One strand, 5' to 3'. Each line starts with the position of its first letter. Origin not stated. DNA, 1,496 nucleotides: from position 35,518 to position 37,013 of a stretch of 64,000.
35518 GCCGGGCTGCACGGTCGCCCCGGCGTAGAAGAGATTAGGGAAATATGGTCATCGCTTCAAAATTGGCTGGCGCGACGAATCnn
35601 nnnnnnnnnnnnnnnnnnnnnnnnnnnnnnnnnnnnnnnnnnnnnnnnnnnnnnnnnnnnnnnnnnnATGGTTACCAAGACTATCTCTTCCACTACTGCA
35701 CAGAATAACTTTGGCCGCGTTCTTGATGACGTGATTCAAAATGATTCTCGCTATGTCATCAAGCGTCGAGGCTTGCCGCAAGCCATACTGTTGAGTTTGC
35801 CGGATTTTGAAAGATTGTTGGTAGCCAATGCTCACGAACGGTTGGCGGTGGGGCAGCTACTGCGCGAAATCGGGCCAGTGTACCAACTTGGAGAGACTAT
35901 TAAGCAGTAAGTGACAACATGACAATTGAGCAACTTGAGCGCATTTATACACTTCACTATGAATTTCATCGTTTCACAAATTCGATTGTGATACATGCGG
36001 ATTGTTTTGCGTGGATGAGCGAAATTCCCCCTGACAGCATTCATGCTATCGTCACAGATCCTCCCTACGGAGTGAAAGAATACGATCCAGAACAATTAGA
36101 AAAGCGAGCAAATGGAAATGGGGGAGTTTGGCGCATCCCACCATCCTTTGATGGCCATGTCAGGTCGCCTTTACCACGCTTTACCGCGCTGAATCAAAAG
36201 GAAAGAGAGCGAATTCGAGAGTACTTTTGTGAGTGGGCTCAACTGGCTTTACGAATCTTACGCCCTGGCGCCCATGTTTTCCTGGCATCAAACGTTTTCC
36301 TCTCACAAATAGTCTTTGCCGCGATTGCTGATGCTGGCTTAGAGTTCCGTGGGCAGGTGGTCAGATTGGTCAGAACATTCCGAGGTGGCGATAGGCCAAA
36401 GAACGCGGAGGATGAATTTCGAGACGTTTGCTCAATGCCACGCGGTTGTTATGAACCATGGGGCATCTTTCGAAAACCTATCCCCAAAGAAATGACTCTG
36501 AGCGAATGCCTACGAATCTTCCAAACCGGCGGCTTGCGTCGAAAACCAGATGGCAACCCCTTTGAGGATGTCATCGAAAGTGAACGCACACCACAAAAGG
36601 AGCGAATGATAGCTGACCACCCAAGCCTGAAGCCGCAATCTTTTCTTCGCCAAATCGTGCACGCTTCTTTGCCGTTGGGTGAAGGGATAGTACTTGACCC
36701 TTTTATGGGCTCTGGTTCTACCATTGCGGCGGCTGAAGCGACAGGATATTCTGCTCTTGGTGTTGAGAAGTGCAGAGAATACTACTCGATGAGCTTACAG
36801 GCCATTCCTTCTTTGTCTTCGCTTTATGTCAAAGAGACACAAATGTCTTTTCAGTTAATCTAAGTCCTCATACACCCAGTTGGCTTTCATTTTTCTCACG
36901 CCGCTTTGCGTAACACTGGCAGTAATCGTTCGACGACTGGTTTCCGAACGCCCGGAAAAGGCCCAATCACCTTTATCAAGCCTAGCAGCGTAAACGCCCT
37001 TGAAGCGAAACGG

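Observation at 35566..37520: Compact low-GC islet with a Type II R-M system inserted into a carotenoid-desaturase gene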

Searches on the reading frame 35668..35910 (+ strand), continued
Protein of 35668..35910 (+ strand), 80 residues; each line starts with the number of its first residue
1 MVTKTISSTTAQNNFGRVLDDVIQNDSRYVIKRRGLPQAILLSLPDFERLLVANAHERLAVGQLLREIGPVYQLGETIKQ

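Call 71: find_encoding_contigs(protein=P0479, flank=3500, max_places=2)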
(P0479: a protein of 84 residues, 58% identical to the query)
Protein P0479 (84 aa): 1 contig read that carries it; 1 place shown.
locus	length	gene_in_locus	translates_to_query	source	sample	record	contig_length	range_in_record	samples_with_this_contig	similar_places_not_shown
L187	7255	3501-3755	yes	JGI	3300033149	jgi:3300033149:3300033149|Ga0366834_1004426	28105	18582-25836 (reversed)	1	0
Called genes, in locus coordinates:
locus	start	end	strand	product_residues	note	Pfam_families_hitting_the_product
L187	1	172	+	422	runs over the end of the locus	PF01306:LacY_symp (weak), PF07690:MFS_1, PF12832:MFS_1_like, PF00083:Sugar_tr (weak), PF05977:MFS_3, PF07690:MFS_1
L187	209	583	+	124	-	PF22746:SHOCT-like_DUF2089-C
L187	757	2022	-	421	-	PF00702:Hydrolase, PF12710:HAD (faint), PF13419:HAD_2, PF13242:Hydrolase_like (faint), PF00702:Hydrolase, PF13419:HAD_2 (weak)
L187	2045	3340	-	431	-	PF07690:MFS_1, PF13347:MFS_2, PF03209:PUCC, PF07690:MFS_1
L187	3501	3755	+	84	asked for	PF02604:PhdYeFM_antitox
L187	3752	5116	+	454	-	PF01555:N6_N4_Mtase (weak)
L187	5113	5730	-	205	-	PF09517:RE_Eco29kI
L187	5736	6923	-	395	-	PF04389:Peptidase_M28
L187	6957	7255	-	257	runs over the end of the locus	PF10370:Rv2993c-like_N, PF01557:FAA_hydrolase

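Call 81: predict_structure(alignment_id=A4)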
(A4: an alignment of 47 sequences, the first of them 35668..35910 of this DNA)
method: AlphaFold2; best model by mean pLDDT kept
length: 80 residues; sequences in the alignment: 47
mean_pLDDT: 78.1   pTM: 0.50
mean pLDDT of the five models: 78.1, 77.4, 75.9, 73.4, 69.2
residues with pLDDT >= 90: 0; 70-90: 61; 50-70: 19; < 50: 0
segments of 3 or more residues with pLDDT < 50: none
pLDDT, mean of each block of 10 residues (from residue 1): 85 86 85 74 74 86 75 61
secondary structure, 60 per line:
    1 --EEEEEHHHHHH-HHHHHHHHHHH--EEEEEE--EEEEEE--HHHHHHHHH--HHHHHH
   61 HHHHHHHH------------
elements in order: E3-7 H8-13 H15-25 E28-33 E36-41 H44-52 H55-68

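Call 84: fold_search(model_id=the predicted structure, library=pdb)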
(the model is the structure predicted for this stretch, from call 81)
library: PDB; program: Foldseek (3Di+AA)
matches with E <= 10: 287; with E <= 0.001: 0
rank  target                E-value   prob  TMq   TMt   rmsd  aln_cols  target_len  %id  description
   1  3g5o_A                1.3e-03  1.00  0.49  0.44  15.0        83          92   20  The crystal structure of the toxin-antitoxin complex RelBE2 (Rv2865-2866) from Mycobacterium tuberculosis (released 2009-04-14)
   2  7v5y_B                2.7e-03  1.00  0.50  0.47  14.8        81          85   18  Crystal structure of hexameric complex of Sa2YoeB-Sa2YefM toxin-antitoxin from Staphylococcus aureus (released 2021-12-15)
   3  2a6q_A                4.2e-03  1.00  0.50  0.47  15.6        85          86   19  Crystal structure of YefM-YoeB complex (released 2005-08-23)
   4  6l8f_A                6.8e-03  0.99  0.49  0.47  15.6        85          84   10  Crystal structure of heterotetrameric complex of YoeB-YefM toxin-antitoxin from Staphylococcus aureus. (released 2020-09-02)
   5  2odk_D                7.9e-03  1.00  0.51  0.74   2.5        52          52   25  Putative prevent-host-death protein from Nitrosomonas europaea (released 2007-01-23)
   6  3hs2_A                8.5e-03  1.00  0.47  0.64   4.9        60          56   28  Crystal structure of PHD truncated to residue 57 in an orthorhombic space group (released 2010-06-23)
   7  3k33_D                1.0e-02  0.99  0.46  0.51  10.1        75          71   27  Crystal structure of the Phd-Doc complex (released 2010-08-18)
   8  6l8e_A                1.0e-02  0.99  0.48  0.47  15.6        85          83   12  Crystal structure of heterohexameric YoeB-YefM complex bound to 26bp-DNA (released 2020-09-02)
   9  2odk_A                1.2e-02  1.00  0.50  0.72   2.5        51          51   25  Putative prevent-host-death protein from Nitrosomonas europaea (released 2007-01-23)
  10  6l8e_J                1.2e-02  1.00  0.47  0.61   5.1        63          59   16  Crystal structure of heterohexameric YoeB-YefM complex bound to 26bp-DNA (released 2020-09-02)
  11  7bwf_B                1.3e-02  0.98  0.47  0.42  15.7        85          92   12  YoeB-YefM complex from Staphylococcus aureus (released 2020-05-20)
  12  7bwf_D                1.3e-02  0.98  0.47  0.42  15.7        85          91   12  YoeB-YefM complex from Staphylococcus aureus (released 2020-05-20)
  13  9g12_C                1.4e-02  0.97  0.47  0.43  16.3        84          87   21  Mycobacterium tuberculosis RelBE1 toxin-antitoxin system; rv1247c (relB1 antitoxin), rv1246c (relE1 toxin) (released 2025-12-17)
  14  7v5y_A                1.6e-02  1.00  0.47  0.63   3.0        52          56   23  Crystal structure of hexameric complex of Sa2YoeB-Sa2YefM toxin-antitoxin from Staphylococcus aureus (released 2021-12-15)
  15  2a6q_B                1.6e-02  1.00  0.47  0.61   4.1        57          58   21  Crystal structure of YefM-YoeB complex (released 2005-08-23)
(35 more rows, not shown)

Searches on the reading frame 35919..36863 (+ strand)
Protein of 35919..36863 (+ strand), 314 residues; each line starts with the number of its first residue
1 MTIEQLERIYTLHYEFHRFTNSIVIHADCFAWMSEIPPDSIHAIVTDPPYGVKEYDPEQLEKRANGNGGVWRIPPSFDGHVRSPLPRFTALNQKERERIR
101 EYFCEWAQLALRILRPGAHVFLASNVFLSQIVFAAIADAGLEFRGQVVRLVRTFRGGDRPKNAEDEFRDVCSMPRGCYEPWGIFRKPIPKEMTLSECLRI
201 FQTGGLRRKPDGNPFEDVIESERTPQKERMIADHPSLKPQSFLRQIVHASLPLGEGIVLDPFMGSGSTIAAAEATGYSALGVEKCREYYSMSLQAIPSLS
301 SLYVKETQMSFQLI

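Call 3: search_protein_families(library=pfam, proteins=[window:35919-36863:+], max_evalue=0.01)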
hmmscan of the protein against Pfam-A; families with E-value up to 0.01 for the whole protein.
window:35919-36863:+ (314 aa): 1 family
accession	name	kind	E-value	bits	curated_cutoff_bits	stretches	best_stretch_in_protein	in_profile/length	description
PF01555.25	N6_N4_Mtase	-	1.8e-18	67.7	26.7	1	41-292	1-219/221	DNA methylase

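Call 6: search_protein_families(library=ncbifam, proteins=[window:35919-36863:+], max_evalue=0.1)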
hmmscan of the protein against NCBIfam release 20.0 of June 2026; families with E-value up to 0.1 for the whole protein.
window:35919-36863:+ (314 aa): 4 families
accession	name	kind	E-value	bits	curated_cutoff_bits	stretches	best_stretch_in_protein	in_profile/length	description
NF008572.0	PRK11524.1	equivalog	6.9e-16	58.2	292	2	232-301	193-261/294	adenine-specific DNA-methyltransferase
NF050803.1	DnaMtaseCcrMCaul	equivalog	7.7e-14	51.3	830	2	231-305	183-256/350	adenine-specific DNA-methyltransferase CcrM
NF010253.0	PRK13699.1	subfamily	7e-13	48.8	244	2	208-296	123-205/226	DNA methyltransferase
TIGR01177.1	TIGR01177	hypoth_equivalog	0.00019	20.9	316.55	0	38-59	246-267/330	TIGR01177 family methyltransferase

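Call 36: search_protein_families(library=padloc, proteins=[window:35919-36863:+], max_evalue=0.01)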
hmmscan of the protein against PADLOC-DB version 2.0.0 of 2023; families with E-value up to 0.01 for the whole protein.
window:35919-36863:+ (314 aa): 45 families (the best 25 are shown)
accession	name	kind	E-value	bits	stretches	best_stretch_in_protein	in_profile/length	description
PDLC03215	MTase_II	-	8.3e-103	341.8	1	24-304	51-329/331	Type II methyltransferase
PDLC03371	MTase_II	-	8.1e-29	98.9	1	20-296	9-252/260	Type II methyltransferase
PDLC03299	MTase_II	-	4.2e-18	63.9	2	231-299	193-260/296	Type II methyltransferase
PDLC03265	MTase_II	-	1.1e-16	59.2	2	232-283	265-315/333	Type II methyltransferase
PDLC03320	MTase_II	-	4.3e-16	56.9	1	217-305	196-283/289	Type II methyltransferase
PDLC03228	MTase_II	-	2.1e-15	55.2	2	232-294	142-203/227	Type II methyltransferase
PDLC03353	MTase_II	-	9.7e-15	52.8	2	227-296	183-250/260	Type II methyltransferase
PDLC03216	MTase_II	-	3.1e-14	50.7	2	234-305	194-264/364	Type II methyltransferase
PDLC03387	MTase_II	-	6.5e-13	46.5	2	232-297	212-276/289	Type II methyltransferase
PDLC03738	oMTase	-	1.5e-12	45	2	233-300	203-269/376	orphan methyltransferase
PDLC03350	MTase_II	-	1.1e-10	39.4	2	233-292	233-291/312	Type II methyltransferase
PDLC03321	MTase_II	-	3.8e-10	37.4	1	219-291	171-237/245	Type II methyltransferase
PDLC03229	MTase_II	-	4.2e-09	33.7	1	227-288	332-392/436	Type II methyltransferase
PDLC03241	MTase_II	-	5.8e-09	33.4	1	19-141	76-200/447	Type II methyltransferase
PDLC03308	MTase_II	-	2e-08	31.7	1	232-289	331-387/419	Type II methyltransferase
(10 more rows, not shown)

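Call 62: search_solved_structures(query=window:35919-36863:+, max_evalue=0.00001)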
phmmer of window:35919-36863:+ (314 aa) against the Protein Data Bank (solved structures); distinct sequences matched with E-value up to 0.00001: 9.
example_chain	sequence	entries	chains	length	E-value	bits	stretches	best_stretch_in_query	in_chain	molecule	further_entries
8urk_A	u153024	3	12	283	2.7e-12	49.5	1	103-299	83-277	Methyltransferase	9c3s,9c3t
9c3u_A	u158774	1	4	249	3.7e-12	49.1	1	103-293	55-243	Methyltransferase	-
6pbd_A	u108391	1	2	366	1.7e-11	46.9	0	233-292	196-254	Modification methylase CcrMI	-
2zie_A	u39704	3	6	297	4.1e-07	32.5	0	231-292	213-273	Putative modification methylase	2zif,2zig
5hek_A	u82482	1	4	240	2.4e-06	29.9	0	233-292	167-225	Adenine specific DNA methyltransferase (DpnA)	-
5hfj_A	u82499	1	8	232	2.4e-06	29.9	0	233-292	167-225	Adenine specific DNA methyltransferase (DpnA)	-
8s9n_A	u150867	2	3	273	4e-06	29.3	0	243-298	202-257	DNA cytosine-N4 methyltransferase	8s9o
1g60_A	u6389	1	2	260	4.2e-06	29.2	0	232-291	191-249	Adenine-specific Methyltransferase MboIIA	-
8s9m_A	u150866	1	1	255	7.4e-06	28.4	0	234-297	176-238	DNA cytosine-N4 methyltransferase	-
